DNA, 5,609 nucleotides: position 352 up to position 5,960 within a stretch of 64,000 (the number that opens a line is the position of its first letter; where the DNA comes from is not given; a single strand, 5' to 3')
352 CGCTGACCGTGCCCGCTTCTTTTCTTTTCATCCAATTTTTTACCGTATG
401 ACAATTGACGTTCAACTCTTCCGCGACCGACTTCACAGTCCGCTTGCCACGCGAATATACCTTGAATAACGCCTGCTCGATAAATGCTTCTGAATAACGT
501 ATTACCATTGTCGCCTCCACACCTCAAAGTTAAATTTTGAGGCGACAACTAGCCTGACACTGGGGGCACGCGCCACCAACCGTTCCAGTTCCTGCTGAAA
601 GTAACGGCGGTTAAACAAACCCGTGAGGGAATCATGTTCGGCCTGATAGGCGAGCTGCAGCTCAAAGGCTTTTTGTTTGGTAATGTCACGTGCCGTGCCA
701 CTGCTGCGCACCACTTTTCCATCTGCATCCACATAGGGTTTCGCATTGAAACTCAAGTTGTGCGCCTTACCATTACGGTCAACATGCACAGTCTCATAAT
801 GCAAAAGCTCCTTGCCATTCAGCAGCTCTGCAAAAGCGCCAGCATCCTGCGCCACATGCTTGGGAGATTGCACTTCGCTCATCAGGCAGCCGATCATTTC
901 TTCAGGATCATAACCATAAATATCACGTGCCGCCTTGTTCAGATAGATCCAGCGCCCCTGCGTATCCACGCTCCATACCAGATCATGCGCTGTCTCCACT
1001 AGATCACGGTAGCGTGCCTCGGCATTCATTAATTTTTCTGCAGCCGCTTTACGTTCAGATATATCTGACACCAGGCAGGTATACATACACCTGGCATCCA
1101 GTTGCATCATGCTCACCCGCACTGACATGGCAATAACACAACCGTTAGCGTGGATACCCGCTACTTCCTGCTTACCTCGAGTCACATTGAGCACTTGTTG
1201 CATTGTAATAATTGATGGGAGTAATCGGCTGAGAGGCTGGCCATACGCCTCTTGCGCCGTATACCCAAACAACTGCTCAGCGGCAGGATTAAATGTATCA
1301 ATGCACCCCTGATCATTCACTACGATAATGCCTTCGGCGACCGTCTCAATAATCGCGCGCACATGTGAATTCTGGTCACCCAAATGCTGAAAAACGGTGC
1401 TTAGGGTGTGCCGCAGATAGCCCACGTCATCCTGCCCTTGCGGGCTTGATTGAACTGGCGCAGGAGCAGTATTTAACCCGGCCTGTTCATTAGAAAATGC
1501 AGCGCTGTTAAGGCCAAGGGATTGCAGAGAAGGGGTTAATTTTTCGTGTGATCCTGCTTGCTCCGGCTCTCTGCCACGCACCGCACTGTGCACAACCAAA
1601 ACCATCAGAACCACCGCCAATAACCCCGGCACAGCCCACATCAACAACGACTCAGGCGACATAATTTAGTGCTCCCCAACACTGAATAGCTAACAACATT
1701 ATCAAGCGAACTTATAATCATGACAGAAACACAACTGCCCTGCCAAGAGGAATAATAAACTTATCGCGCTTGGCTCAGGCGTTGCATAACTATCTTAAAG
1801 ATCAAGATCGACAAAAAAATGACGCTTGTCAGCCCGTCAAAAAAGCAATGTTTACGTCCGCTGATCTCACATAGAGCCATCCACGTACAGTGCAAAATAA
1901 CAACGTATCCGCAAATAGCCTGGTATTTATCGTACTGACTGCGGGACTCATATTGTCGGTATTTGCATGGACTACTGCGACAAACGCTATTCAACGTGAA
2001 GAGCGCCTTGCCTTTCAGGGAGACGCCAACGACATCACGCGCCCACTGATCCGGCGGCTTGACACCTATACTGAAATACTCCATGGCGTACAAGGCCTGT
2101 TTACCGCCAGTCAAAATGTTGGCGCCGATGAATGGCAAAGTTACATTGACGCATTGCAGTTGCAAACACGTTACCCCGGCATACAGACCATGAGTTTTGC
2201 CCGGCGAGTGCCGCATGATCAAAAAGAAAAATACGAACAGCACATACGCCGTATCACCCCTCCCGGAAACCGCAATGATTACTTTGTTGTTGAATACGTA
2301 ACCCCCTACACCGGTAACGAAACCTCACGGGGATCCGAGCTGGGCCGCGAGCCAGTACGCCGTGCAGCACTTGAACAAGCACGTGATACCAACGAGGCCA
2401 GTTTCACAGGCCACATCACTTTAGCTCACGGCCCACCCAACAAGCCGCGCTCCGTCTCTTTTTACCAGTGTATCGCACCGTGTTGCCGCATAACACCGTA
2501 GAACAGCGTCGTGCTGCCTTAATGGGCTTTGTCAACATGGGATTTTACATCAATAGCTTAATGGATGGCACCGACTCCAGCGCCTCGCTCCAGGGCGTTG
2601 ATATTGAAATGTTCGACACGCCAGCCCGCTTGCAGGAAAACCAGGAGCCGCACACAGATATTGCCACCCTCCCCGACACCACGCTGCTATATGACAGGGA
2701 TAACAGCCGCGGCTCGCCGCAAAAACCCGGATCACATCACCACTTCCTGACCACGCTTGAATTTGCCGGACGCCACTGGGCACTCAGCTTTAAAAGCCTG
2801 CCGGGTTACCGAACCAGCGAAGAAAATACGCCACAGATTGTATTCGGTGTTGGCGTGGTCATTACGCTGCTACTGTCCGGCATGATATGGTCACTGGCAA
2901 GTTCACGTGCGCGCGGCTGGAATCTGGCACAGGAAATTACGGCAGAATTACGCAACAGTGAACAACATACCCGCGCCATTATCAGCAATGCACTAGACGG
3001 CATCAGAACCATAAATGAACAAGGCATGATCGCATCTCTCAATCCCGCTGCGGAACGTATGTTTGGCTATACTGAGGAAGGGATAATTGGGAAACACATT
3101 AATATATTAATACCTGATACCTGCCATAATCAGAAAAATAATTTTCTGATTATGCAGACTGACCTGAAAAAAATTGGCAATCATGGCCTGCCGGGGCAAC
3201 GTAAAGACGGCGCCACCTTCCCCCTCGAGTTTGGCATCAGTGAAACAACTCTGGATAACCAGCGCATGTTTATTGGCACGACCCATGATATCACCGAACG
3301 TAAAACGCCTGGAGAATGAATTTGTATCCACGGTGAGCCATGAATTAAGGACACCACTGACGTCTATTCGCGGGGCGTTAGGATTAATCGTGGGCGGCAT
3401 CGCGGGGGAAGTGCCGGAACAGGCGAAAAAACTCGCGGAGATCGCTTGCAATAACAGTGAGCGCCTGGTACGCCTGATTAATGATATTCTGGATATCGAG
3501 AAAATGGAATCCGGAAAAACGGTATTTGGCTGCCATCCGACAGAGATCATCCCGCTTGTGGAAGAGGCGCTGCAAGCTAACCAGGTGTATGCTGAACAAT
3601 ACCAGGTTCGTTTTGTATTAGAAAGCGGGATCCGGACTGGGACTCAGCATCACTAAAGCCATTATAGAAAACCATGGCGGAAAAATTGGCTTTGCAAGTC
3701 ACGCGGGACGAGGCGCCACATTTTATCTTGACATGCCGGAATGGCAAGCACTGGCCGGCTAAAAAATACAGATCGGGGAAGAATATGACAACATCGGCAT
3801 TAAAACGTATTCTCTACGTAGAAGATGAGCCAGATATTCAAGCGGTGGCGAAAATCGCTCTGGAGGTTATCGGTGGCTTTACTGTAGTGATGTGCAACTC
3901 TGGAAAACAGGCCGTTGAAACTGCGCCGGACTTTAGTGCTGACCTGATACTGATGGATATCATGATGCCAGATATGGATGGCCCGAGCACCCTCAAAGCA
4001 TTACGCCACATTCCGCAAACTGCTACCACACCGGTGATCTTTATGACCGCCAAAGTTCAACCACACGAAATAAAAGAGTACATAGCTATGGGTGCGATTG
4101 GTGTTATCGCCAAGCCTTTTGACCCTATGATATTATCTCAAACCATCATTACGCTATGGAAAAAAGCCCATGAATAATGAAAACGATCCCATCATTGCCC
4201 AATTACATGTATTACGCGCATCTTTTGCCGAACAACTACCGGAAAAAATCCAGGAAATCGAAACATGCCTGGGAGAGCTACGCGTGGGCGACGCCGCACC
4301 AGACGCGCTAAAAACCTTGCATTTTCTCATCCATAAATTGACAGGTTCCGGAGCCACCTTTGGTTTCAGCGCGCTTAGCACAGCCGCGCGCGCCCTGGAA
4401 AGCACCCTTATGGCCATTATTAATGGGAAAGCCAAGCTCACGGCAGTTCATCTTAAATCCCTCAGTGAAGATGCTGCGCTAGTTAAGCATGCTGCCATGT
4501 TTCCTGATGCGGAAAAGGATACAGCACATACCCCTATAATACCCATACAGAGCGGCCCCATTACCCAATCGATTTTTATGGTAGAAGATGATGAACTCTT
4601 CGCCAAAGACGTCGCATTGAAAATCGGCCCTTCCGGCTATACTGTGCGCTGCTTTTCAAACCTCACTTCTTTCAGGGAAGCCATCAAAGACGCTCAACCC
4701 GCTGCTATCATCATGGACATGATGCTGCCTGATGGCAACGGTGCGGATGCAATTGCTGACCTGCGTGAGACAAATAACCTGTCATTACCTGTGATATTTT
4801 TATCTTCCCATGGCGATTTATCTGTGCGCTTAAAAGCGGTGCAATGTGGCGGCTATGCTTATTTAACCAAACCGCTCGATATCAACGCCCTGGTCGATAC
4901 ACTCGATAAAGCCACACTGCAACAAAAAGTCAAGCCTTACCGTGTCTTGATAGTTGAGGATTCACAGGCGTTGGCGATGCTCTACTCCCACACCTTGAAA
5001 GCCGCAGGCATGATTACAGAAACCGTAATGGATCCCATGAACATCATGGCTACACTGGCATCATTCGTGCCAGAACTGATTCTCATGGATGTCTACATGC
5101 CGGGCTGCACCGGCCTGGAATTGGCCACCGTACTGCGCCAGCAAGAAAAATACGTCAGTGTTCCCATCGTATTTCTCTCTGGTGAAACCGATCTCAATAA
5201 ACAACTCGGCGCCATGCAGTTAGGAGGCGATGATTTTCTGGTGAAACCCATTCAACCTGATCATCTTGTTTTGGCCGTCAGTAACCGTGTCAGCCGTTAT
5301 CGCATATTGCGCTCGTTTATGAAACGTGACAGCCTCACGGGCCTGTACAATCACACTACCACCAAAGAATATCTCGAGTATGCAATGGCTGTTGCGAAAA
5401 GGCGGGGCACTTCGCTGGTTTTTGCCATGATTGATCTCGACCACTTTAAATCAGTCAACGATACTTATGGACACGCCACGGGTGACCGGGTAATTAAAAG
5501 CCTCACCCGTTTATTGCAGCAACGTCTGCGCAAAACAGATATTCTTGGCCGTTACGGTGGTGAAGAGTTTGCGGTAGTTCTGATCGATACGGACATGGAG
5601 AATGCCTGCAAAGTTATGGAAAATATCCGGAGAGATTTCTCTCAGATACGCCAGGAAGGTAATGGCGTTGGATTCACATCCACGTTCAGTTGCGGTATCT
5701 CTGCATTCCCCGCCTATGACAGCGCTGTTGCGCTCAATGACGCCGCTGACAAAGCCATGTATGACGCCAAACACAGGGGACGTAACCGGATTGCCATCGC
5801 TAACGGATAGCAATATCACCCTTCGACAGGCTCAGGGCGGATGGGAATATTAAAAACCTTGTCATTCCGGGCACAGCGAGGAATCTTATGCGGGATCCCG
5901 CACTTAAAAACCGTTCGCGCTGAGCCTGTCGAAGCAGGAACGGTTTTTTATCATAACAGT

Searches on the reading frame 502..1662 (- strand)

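Call 62: search_protein_families(library=pfam, max_evalue=1e-10, proteins=[window:502-1662:-])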
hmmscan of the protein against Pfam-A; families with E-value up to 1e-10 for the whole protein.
window:502-1662:- (386 aa): 4 families
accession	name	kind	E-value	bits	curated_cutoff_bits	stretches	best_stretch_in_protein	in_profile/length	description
PF00989.32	PAS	-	6.7e-30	103.8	22.6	2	217-327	2-113/113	PAS fold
PF08448.16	PAS_4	-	1.8e-24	86.5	23.1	1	225-331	4-109/110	PAS fold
PF13426.13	PAS_9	-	2e-22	79.9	27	1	229-329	4-103/103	PAS domain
PF13188.13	PAS_8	-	8.2e-17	60.9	21.8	0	101-150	3-49/65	PAS domain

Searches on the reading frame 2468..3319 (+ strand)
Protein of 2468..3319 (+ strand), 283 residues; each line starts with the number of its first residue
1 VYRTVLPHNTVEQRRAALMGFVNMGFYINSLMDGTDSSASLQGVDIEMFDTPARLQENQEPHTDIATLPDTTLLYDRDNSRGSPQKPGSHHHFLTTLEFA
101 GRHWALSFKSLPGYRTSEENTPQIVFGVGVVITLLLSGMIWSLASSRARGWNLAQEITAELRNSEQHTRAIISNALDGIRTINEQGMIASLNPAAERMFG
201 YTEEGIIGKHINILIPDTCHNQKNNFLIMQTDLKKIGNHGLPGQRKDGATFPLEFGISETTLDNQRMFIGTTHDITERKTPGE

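Call 62: search_protein_families(library=pfam, max_evalue=1e-10, proteins=[window:2468-3319:+])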
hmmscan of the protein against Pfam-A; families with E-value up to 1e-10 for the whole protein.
window:2468-3319:+ (283 aa): 2 families
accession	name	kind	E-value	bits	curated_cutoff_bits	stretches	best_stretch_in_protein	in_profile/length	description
PF00989.32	PAS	-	6.8e-13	49.1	22.6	1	167-275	2-113/113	PAS fold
PF13426.13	PAS_9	-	1.7e-11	44.8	27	1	177-277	2-103/103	PAS domain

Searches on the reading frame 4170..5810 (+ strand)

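Call 62: search_protein_families(library=pfam, max_evalue=1e-10, proteins=[window:4170-5810:+])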
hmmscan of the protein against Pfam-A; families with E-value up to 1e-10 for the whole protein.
window:4170-5810:+ (546 aa): 2 families
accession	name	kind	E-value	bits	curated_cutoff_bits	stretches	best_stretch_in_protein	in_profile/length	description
PF00072.30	Response_reg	-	1.4e-44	151.2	30.2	2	259-370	1-110/111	Response regulator receiver domain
PF00990.26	GGDEF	-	6.6e-44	150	23.8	1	386-540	3-161/161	Diguanylate cyclase, GGDEF domain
